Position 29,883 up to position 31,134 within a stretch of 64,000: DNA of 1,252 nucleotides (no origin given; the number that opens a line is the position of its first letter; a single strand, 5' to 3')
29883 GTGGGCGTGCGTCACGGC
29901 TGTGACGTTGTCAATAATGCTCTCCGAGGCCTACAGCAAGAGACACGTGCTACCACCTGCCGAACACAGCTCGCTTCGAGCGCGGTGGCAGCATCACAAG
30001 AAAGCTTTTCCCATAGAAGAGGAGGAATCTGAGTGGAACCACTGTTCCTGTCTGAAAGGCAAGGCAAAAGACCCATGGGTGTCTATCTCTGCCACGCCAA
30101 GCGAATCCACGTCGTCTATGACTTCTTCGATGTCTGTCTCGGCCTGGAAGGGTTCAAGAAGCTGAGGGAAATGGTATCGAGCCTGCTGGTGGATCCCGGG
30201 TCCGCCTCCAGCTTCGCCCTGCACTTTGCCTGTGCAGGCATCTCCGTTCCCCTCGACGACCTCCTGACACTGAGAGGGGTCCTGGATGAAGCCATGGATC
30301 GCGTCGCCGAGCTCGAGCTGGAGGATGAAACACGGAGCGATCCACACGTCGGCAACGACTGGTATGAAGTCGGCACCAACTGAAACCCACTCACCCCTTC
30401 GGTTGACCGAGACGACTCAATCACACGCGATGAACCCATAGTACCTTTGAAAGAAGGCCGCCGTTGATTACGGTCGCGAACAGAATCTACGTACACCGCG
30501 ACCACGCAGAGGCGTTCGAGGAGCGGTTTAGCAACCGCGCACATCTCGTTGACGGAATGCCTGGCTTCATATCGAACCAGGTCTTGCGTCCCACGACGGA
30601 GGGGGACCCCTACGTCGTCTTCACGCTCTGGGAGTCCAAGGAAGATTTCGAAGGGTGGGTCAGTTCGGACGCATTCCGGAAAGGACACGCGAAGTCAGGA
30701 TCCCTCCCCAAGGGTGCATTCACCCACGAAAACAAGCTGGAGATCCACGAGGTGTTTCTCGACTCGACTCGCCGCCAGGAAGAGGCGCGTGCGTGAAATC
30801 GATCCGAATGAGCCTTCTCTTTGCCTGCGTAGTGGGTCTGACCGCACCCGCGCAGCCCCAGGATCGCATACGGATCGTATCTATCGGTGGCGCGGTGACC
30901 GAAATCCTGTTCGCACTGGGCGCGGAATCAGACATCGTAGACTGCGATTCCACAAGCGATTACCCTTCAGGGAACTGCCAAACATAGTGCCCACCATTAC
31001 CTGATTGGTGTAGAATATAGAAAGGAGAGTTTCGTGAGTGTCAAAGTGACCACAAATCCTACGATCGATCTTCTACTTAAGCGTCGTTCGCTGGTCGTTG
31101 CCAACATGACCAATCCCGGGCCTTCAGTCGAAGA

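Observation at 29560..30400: Lower-GC stretch with a consensus-like promoter, a perfect 20-bp palindrome and orphan ORFs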

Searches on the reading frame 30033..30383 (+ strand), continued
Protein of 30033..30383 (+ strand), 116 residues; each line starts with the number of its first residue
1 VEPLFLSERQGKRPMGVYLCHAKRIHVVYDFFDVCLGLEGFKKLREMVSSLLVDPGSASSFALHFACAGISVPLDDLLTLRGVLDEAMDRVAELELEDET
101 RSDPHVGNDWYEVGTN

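Call 71: search_protein_families(library=phrogs, proteins=[window:30033-30383:+, P0008, P0003, L005:147-449:+], max_evalue=0.1)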
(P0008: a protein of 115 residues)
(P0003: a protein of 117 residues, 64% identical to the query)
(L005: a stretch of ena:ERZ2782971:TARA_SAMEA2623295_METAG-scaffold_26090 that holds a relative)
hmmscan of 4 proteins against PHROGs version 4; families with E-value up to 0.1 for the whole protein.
window:30033-30383:+ (116 aa): 0 families

P0008 (115 aa): 0 families

P0003 (117 aa): 0 families

L005:147-449:+ (100 aa): 9 families
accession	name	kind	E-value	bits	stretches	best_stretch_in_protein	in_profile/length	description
phrog_66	-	integration and excision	8.1e-07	30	1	29-96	75-144/412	excisionase and transcriptional regulator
phrog_1840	-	integration and excision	3.7e-06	28.3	1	47-95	7-56/90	excisionase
phrog_15534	-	DNA, RNA and nucleotide metabolism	2.5e-05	25.7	1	45-96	42-92/93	HTH DNA binding protein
phrog_7338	-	unknown function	6.3e-05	24.2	1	50-96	34-81/87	-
phrog_25262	-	unknown function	0.00055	20.9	1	49-99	37-88/106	-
phrog_25665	-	integration and excision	0.0037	18.4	1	40-89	19-68/93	excisionase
phrog_668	-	DNA, RNA and nucleotide metabolism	0.0071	17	1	48-96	65-114/181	HTH DNA binding protein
phrog_1729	-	unknown function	0.035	15.2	1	27-93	73-139/142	-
phrog_57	-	head and packaging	0.092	13.6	0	52-99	18-66/199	terminase small subunit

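Call 72: search_protein_families(library=padloc, proteins=[window:30033-30383:+, P0008, P0003], max_evalue=0.1)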
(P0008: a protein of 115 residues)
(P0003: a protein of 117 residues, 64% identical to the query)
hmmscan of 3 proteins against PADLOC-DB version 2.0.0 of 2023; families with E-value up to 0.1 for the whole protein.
window:30033-30383:+ (116 aa): 0 families

P0008 (115 aa): 0 families

P0003 (117 aa): 0 families

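Call 82: search_protein_families(library=ncbifam, proteins=[L005:1673-3853:+, L104:10292-11311:+, L104:8223-8780:+, L104:2085-3257:+, L104:125-1375:+, L104:7607-8188:+, L110:3522-3980:-], max_evalue=0.001)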
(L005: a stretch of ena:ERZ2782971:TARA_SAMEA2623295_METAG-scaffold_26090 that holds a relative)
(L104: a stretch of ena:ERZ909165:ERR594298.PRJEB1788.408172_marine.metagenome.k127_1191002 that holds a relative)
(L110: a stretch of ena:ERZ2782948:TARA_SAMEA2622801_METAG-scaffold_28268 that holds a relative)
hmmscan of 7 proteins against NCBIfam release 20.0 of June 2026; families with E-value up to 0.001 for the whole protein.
L005:1673-3853:+ (727 aa): 20 families
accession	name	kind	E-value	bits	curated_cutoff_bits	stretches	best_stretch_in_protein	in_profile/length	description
NF038079.1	TonB_sider_MxcH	equivalog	4.5e-109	365.7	925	1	136-727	101-691/792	TonB-dependent siderophore myxochelin receptor MxcH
TIGR01786.1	TonB-hemlactrns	subfamily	1.8e-30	105.9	323.75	2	575-702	442-590/719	TonB-dependent hemoglobin/transferrin/lactoferrin family receptor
TIGR01785.1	TonB-hemin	subfamily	4.1e-27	94.9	316.85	2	151-274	2-129/677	TonB-dependent heme/hemoglobin receptor family protein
TIGR01779.1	TonB-B12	equivalog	6.8e-27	94.3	599.7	2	145-302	22-183/614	TonB-dependent vitamin B12 receptor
TIGR04056.1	OMP_RagA_SusC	subfamily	4.6e-23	81.5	368.25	1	68-269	2-199/981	SusC/RagA family TonB-linked outer membrane protein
NF007926.1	PRK10641.1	equivalog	4.2e-20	71.8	836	1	177-396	53-263/617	TonB-dependent vitamin B12 receptor BtuB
NF007478.2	PRK10064.1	equivalog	3.2e-11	42.2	745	1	149-274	29-158/663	catecholate siderophore receptor CirA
NF010010.0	PRK13483.1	equivalog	1.9e-10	39.4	927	1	144-302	27-191/660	ligand-gated channel protein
NF010038.0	PRK13513.1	equivalog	1.6e-07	30.2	942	1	139-298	24-189/659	ligand-gated channel protein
NF010012.0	PRK13486.1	equivalog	3e-07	29.2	924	1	154-277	29-161/696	TonB-dependent receptor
NF052345.1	S_layer_anammox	exception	4.1e-07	27.8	1400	1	63-148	1309-1396/1596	Kustd1514 family S-layer glycoprotein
NF050067.1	TonBEntbctnRecCfrA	equivalog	5e-07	28.4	1200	1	145-274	21-158/698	TonB-dependent ferric enterobactin receptor CfrA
NF010011.0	PRK13484.1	equivalog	1.2e-06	27.1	1197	1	151-288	31-173/682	IreA family TonB-dependent siderophore receptor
NF010048.1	PRK13524.1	subfamily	5.4e-06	25.2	493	1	142-276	32-178/744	FepA family TonB-dependent siderophore receptor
NF041535.1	TonB_rec_PqqU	equivalog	6.7e-06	24.7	1200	1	162-302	11-159/676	TonB-dependent receptor PqqU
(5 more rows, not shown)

L104:10292-11311:+ (339 aa): 5 families
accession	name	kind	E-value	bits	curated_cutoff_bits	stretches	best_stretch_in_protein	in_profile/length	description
NF011620.1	PRK15046.1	equivalog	6.2e-22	77.8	310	1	14-301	16-295/334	2-aminoethylphosphonate ABC transporter substrate-binding protein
TIGR01254.1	sfuA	subfamily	7.5e-19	68.1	93.4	1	22-306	1-278/306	thiamine ABC transporter substrate-binding protein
TIGR03227.1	PhnS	equivalog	2.7e-15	56.1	395.3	1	16-300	28-304/360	2-aminoethylphosphonate ABC transporter substrate-binding protein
TIGR03261.1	phnS2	equivalog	1.5e-13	50.5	392.75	1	6-292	4-284/334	putative 2-aminoethylphosphonate ABC transporter substrate-binding protein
TIGR01276.1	thiB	equivalog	7.7e-07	28.6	317.15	0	16-111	7-109/324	thiamine ABC transporter substrate binding subunit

L104:8223-8780:+ (185 aa): 15 families
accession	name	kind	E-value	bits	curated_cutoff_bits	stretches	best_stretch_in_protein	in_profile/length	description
TIGR01752.1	flav_long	equivalog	2.5e-60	202.8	146.75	1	5-169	1-166/167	flavodoxin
NF006736.0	PRK09267.1-2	equivalog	2.8e-56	189.7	202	1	5-165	3-160/161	flavodoxin FldA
NF006739.0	PRK09267.1-5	subfamily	6.4e-55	185.4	175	1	4-169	2-167/168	flavodoxin FldA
NF009023.0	PRK12359.1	equivalog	4.4e-54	183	215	1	5-171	2-170/172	flavodoxin FldB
NF006737.0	PRK09267.1-3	equivalog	1.7e-52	177.5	238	1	4-170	2-169/174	flavodoxin FldA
NF006735.0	PRK09267.1-1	equivalog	9.7e-48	162.2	315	1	6-167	4-166/176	flavodoxin FldA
NF006738.0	PRK09267.1-4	equivalog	3e-44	150.6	172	1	5-169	2-170/171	flavodoxin FldA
NF005246.0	PRK06756.1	subfamily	3.2e-16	59.6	130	1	5-121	3-120/148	flavodoxin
TIGR01753.1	flav_short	equivalog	1.4e-14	54.8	123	1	8-121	3-116/140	flavodoxin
NF005216.0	PRK06703.1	subfamily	3.6e-14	53.1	127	1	5-121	3-119/151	flavodoxin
NF005587.0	PRK07308.1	equivalog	4.8e-07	30.1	138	1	2-118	2-116/147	flavodoxin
TIGR01754.1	flav_RNR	hypoth_equivalog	3e-05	24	163.8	1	8-110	5-109/140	putative ribonucleotide reductase-associated flavodoxin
NF004049.0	PRK05568.1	equivalog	7.8e-05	23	206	1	4-120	2-115/142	flavodoxin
NF045594.1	flavodox_BilS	equivalog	0.00032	20.7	155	1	9-125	4-110/160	flavodoxin family protein BilS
NF006747.0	PRK09271.1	equivalog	0.00078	19.2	104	0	6-105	3-108/160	flavodoxin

L104:2085-3257:+ (390 aa): 0 families

L104:125-1375:+ (416 aa): 0 families

L104:7607-8188:+ (193 aa): 2 families
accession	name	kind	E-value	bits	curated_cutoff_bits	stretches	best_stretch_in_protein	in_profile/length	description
NF008088.0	PRK10828.1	equivalog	2.2e-29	102.3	183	1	11-174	4-164/183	NAD(P)H nitroreductase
TIGR02476.1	BluB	equivalog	0.00067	19.1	150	0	7-173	6-180/205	5,6-dimethylbenzimidazole synthase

L110:3522-3980:- (152 aa): 13 families
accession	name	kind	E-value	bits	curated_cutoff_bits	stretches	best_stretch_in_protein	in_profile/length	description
TIGR03265.1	PhnT2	equivalog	2.3e-13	50.1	457.7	1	1-120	190-313/353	putative 2-aminoethylphosphonate ABC transporter ATP-binding protein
TIGR01187.1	potA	subfamily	1.2e-09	37.7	355.6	1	1-93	156-253/325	polyamine ABC transporter ATP-binding protein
NF040933.2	ABC_arch_GlcV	equivalog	3.3e-09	36.1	450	1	1-93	197-287/357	glucose ABC transporter ATP-binding protein GlcV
NF043075.1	MMSYN1_0197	equivalog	4.4e-09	35.7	550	1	1-128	188-317/341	spermidine/putrescine ABC transporter ATP-binding protein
NF040840.2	tungstate_WtpC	equivalog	6e-09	35.6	440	1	2-94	187-278/347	tungstate ABC transporter ATP-binding protein WtpC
NF008105.0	PRK10851.1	equivalog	4.8e-08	32.1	502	1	2-91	193-279/362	sulfate/thiosulfate ABC transporter ATP-binding protein CysA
NF006987.0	PRK09452.1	equivalog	1.3e-07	30.7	482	1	2-91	204-298/378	spermidine/putrescine ABC transporter ATP-binding protein PotA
NF008653.0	PRK11650.1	subfamily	1.5e-06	27.5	432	1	2-76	191-263/357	sn-glycerol-3-phosphate ABC transporter ATP-binding protein UgpC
TIGR00968.1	3a0106s01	subfamily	5.1e-06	26.2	342.75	1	1-53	186-234/237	sulfate ABC transporter ATP-binding protein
NF008233.0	PRK11000.1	equivalog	1.2e-05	24.4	568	1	2-53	190-237/369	maltose/maltodextrin ABC transporter ATP-binding protein MalK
TIGR03258.1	PhnT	equivalog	2e-05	23.8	499.15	1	1-63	195-253/359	2-aminoethylphosphonate ABC transport system ATP-binding subunit PhnT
NF008621.0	PRK11607.1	equivalog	9.2e-05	21.4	613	1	1-61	205-261/377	putrescine ABC transporter ATP-binding subunit PotG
NF008513.0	PRK11432.1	equivalog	0.00014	20.9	496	1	2-123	193-317/351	ferric ABC transporter ATP-binding protein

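Call 91: search_dna_similar(query=window:30033-30383:+, collection=phages, mode=protein, max_rows=5, max_evalue=0.01)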
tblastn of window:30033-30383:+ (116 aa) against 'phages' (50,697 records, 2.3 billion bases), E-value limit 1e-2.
No match.

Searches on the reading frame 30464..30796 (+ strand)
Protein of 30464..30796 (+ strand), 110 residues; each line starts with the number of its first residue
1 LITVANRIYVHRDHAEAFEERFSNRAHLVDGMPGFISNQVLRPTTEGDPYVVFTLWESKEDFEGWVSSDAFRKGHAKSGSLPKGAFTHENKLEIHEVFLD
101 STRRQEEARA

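Call 8: search_protein_families(library=pfam, proteins=[window:30464-30796:+], max_evalue=0.01)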
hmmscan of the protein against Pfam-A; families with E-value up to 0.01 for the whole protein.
window:30464-30796:+ (110 aa): 1 family
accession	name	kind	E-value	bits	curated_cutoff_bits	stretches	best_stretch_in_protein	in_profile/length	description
PF03992.22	ABM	-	7.7e-23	80.9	23.1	1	1-77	1-78/78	Antibiotic biosynthesis monooxygenase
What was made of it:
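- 30464..30796 (+): IsdG/HmoB/HmuQ-type heme-degrading monooxygenase (ABM fold). Pfam ABM at 7.7e-23 (call 8).
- Checked: The ABM gene (30464-30796) and the nitroreductase gene (31034-31612) follow (call 8).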

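Call 11: find_encoding_contigs(protein=window:30464-30796:+, flank=10000, max_places=10)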
Protein window:30464-30796:+ (110 aa): 13 contigs read that carry it; 4 places shown.
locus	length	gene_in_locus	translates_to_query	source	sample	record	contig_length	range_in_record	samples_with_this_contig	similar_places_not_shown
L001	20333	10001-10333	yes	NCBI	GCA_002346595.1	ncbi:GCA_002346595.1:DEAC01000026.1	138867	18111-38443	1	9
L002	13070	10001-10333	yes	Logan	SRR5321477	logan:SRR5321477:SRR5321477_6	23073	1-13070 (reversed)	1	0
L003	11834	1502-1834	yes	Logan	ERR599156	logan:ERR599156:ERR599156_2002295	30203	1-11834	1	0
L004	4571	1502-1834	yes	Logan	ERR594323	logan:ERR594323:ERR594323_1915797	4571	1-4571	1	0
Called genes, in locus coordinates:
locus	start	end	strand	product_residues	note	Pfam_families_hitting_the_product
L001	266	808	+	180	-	PF08281:Sigma70_r4_2 (weak), PF04545:Sigma70_r4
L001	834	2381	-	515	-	-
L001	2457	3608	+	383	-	PF13088:BNR_2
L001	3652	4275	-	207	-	-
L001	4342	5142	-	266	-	PF05721:PhyH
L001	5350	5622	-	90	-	-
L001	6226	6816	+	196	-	-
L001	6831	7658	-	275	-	PF05721:PhyH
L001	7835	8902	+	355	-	PF04116:FA_hydroxylase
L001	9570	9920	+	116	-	-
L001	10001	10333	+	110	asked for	PF03992:ABM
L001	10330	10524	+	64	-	-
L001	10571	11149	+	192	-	PF00881:Nitroreductase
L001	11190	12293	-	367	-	PF02746:MR_MLE_N, PF13378:MR_MLE_C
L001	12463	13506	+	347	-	-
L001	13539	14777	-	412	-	PF05721:PhyH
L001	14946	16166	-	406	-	PF00890:FAD_binding_2, PF01266:DAO, PF07992:Pyr_redox_2 (faint), PF12831:FAD_oxidored (faint), PF13738:Pyr_redox_3 (faint)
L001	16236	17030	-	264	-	PF05721:PhyH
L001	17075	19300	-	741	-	PF00324:AA_permease, PF13520:AA_permease_2, PF00582:Usp (faint)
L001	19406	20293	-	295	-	PF05721:PhyH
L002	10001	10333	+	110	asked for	PF03992:ABM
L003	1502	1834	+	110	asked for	PF03992:ABM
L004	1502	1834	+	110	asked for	PF03992:ABM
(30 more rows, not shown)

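Call 42: search_protein_families(library=ncbifam, proteins=[window:30464-30796:+], max_evalue=0.01)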
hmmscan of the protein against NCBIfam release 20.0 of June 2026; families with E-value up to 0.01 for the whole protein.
window:30464-30796:+ (110 aa): 6 families
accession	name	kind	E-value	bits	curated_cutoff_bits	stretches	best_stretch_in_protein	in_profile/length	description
NF053649.1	HemeDegHumQ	equivalog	4.2e-17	62.3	130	1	2-97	2-98/102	heme-degrading protein HmuQ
NF009839.0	PRK13314.1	equivalog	7.9e-14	51.5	115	1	1-97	1-96/107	heme oxygenase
NF009840.0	PRK13315.1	equivalog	7.4e-13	48.9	119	1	1-80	1-81/107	heme oxygenase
NF009838.2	PRK13313.1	equivalog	2.8e-08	33.7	200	1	1-76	1-77/108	staphylobilin-forming heme oxygenase IsdI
NF009841.0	PRK13316.1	equivalog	0.00013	21.9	156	1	4-78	4-87/121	heme oxygenase IsdG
NF007124.0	PRK09565.1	equivalog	0.0017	17.8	446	1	10-73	555-618/637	heme-binding protein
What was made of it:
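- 30464..30796 (+): All best NCBIfam hits are heme oxygenases but fall below their cut-offs (call 42).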

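Call 66: list_cluster_members(proteins=[window:30464-30796:+, window:31034-31612:+, window:30033-30383:+, window:27294-28121:-, window:33184-33978:-])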
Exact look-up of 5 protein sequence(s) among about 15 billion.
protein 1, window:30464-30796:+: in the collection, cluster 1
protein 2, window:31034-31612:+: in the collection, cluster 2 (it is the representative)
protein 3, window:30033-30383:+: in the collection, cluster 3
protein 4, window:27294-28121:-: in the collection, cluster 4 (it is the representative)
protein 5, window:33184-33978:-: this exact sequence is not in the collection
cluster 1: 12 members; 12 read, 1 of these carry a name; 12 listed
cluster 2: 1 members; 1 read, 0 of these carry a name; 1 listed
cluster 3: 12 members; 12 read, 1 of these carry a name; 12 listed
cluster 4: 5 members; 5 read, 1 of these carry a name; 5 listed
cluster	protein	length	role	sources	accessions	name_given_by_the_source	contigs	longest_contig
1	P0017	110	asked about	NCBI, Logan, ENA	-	-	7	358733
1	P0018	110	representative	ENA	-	-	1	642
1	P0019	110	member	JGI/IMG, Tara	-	strand:- start:2725 stop:3057 length:333 start_codon:yes stop_codon:yes gene_type:complete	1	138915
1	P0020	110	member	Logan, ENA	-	-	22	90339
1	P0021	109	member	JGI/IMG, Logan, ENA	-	-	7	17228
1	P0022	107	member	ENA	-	-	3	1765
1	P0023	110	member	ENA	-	-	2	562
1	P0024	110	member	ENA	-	-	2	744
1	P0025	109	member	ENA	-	-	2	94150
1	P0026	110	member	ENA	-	-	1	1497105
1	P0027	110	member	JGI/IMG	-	-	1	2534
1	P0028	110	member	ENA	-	-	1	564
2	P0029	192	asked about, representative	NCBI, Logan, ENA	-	-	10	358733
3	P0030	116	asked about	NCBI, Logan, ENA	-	-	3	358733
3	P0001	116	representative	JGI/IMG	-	-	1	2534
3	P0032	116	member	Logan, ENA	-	-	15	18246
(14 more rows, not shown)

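Call 67: find_encoding_contigs(protein=P0032, flank=3000, max_places=10)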
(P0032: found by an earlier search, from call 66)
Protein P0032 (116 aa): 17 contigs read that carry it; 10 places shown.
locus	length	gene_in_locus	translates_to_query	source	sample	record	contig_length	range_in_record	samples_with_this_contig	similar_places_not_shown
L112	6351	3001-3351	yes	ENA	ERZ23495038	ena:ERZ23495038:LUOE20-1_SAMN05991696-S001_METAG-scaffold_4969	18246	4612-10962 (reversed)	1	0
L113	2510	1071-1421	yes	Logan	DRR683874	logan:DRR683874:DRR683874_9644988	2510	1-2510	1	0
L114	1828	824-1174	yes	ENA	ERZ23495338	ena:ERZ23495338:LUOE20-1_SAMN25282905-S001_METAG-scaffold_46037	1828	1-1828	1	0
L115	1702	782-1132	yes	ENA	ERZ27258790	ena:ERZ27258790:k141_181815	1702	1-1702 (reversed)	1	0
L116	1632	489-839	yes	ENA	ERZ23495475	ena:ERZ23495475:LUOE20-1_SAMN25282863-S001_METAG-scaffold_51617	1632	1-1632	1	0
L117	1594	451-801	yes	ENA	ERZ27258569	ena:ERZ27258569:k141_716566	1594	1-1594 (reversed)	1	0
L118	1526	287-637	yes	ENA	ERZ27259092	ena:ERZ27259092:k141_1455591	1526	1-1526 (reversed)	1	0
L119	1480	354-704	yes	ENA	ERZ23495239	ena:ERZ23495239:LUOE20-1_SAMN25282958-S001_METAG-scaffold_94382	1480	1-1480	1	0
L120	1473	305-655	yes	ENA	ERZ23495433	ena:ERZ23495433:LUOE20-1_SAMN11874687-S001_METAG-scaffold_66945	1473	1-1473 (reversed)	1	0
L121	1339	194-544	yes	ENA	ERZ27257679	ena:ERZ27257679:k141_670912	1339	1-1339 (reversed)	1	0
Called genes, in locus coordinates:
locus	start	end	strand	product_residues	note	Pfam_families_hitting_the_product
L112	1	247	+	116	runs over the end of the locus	-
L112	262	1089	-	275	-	PF05721:PhyH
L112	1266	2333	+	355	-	PF04116:FA_hydroxylase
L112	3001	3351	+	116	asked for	-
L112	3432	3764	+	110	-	PF03992:ABM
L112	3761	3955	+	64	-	-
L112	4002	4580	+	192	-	PF00881:Nitroreductase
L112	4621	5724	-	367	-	PF02746:MR_MLE_N, PF13378:MR_MLE_C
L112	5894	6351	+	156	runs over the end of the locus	PF00497:SBP_bac_3 (weak)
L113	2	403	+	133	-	?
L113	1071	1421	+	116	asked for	-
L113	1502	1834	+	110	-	PF03992:ABM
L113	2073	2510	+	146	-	?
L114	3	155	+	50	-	?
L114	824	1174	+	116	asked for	-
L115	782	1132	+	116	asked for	-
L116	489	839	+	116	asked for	-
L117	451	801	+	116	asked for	-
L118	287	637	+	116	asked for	-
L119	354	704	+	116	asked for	-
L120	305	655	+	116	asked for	-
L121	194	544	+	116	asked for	-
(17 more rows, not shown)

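Call 80: search_solved_structures(query=window:30464-30793:+, max_evalue=0.01, show_alignments=1)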
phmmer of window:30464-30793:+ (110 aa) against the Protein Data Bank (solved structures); distinct sequences matched with E-value up to 0.01: 21.
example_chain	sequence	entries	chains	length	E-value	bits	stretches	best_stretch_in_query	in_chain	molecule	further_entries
1iuj_A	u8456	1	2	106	3.4e-35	124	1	2-104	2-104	hypothetical protein TT1380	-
4oz5_A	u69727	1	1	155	7.7e-15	58.6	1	3-85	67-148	Bacillus subtilis HmoB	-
4jou_A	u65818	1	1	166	8.4e-15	58.4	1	3-80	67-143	Putative uncharacterized protein yhgC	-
3tvz_A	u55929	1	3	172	8.9e-15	58.3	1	3-80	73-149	Putative uncharacterized protein yhgC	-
4fvc_A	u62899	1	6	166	4.5e-14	56.1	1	7-80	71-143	Putative uncharacterized protein yhgC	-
8avh_A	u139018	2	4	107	1.2e-12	51.5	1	1-97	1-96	Heme-degrading monooxygenase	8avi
5uq4_A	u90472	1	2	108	3.9e-12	49.9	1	6-79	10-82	Monooxygenase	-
4nl5_A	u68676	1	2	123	4.7e-12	49.6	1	6-80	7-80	Heme-degrading monooxygenase HmoB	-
3hx9_A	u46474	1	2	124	4.9e-12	49.5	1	6-80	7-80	Protein Rv3592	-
6ds7_A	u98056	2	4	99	2.4e-11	47.3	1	6-79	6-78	Heme-degrading monooxygenase HmoB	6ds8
6ple_A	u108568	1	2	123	3.4e-11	46.8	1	6-80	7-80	Heme oxygenase (mycobilin-producing)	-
1sqe_A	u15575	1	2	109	2.5e-08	37.6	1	3-76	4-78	hypothetical protein PG130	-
2zdp_A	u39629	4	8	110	2.5e-08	37.6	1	3-76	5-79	Heme-degrading monooxygenase isdI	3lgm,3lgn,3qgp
4fnh_A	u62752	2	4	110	4.9e-07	33.5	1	3-76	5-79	Heme-degrading monooxygenase isdI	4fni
1xbw_A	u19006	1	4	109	6.3e-06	29.9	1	5-77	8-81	hypothetical protein isdG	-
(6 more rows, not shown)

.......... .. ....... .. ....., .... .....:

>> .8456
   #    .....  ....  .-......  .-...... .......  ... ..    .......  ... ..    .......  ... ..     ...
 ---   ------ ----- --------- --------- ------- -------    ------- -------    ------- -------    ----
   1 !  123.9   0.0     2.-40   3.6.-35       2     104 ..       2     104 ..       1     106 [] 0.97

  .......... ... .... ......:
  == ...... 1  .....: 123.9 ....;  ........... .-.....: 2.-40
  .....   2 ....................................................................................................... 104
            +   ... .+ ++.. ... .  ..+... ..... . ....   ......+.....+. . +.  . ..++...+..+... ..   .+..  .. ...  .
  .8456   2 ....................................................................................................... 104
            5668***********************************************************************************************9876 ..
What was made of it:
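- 30464..30796 (+): PDB matches are TT1380 at 3e-35, HmoB, MhuD and IsdI/G (call 80).
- On IsdG-family heme oxygenase (for the ABM gene): Matches to HmoB, MhuD and IsdI at 1e-15 to 1e-8 (call 80).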

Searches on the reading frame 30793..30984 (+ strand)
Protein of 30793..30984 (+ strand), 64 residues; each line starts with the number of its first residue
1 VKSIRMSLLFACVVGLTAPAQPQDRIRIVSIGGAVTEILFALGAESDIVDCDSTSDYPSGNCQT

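Call 79: search_solved_structures(query=window:30793-30984:+, max_evalue=10)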
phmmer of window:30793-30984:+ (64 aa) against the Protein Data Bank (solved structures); distinct sequences matched with E-value up to 10: 11.
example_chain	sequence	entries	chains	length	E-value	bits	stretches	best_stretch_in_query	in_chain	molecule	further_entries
5khl_B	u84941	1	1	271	6.7e-06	29.4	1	24-60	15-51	Hemin ABC transporter, periplasmic hemin-binding protein HutB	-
3md9_A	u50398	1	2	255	3.4e-05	27.2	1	27-59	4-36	Hemin-binding periplasmic protein hmuT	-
3nu1_A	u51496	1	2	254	3.6e-05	27.1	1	27-59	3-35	Hemin-binding periplasmic protein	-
5gj3_A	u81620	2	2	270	0.00024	24.5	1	25-59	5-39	Periplasmic binding protein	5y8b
2r7a_A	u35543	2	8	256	0.00053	23.4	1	27-60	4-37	Bacterial heme binding protein | Periplasmic HEME binding protein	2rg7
2r79_A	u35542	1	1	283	0.012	19.2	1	27-60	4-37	Periplasmic binding protein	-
4m7o_A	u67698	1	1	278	0.15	15.8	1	26-59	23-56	Iron-binding protein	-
1c9k_A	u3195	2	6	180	0.17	15.6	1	16-51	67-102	ADENOSYLCOBINAMIDE KINASE | ADENOSYLCOBINAMIDE KINASE/ADENOSYLCOBINAMIDE PHOSPHATE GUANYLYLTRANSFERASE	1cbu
5b58_T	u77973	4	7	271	0.32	14.7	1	25-59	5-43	Putative hemin transport system, substrate-binding protein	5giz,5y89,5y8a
7tm8_A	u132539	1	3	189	1.4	12.7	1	17-48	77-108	Bifunctional adenosylcobalamin biosynthesis protein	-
5ysc_A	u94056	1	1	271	1.8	12.4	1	21-59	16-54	Vitamin B12-binding protein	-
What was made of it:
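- IsdG-type ABM protein plus truncated HmuT in the window lineage (calls 42, 79, 80).
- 30793..30987 (+): Truncated (64 aa) N-terminal fragment of a periplasmic hemin-binding protein (HmuT/HutB type). Residues 24-60 match the first ~50 residues of HutB (6.7e-6) and of HmuT, ShuT and PhuT, which are chains of about 255-283 aa (call 79).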
